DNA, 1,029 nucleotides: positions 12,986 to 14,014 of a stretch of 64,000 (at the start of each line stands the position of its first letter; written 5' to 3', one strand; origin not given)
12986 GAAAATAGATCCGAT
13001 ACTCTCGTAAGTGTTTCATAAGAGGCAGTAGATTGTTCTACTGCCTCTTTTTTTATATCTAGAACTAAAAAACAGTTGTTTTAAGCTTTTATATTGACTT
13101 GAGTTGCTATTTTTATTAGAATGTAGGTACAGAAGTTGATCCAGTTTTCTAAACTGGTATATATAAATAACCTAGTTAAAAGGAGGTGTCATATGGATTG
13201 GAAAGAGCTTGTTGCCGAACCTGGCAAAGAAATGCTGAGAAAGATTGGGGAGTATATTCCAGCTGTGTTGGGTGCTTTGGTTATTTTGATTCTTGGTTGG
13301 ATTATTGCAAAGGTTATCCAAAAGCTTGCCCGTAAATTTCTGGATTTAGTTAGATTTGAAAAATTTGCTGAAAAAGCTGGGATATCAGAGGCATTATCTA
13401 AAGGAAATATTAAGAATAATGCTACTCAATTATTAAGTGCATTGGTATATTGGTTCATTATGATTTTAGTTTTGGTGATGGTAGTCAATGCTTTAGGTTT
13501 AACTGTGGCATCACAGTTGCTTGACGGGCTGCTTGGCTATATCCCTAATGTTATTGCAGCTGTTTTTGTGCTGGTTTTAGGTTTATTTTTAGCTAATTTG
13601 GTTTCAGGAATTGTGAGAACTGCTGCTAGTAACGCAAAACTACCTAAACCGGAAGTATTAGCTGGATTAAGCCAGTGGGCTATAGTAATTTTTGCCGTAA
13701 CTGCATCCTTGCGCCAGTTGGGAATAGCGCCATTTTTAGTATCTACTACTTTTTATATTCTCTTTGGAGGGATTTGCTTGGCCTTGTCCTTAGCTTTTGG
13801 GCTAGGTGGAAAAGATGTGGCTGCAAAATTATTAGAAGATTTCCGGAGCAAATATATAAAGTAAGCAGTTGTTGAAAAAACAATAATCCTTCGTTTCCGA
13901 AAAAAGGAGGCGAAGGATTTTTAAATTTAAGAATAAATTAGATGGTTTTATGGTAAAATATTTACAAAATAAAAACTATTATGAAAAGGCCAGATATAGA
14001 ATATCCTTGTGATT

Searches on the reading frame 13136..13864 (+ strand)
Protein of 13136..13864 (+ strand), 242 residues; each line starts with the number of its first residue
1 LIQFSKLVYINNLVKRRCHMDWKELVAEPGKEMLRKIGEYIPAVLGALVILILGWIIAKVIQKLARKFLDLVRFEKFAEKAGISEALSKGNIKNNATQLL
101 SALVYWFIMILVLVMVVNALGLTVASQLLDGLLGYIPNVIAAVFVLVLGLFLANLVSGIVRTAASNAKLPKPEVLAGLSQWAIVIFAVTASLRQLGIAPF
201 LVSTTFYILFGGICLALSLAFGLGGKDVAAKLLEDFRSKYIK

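Call 64: search_protein_families(library=pfam, proteins=[window:13136-13864:+], max_evalue=0.001)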
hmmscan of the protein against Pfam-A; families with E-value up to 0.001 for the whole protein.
window:13136-13864:+ (242 aa): 1 family
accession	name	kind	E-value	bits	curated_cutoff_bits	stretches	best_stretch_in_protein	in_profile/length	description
PF05552.17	MS_channel_1st_1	-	3.1e-22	78.6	22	2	32-76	5-49/50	Mechanosensitive ion channel, conserved TM helix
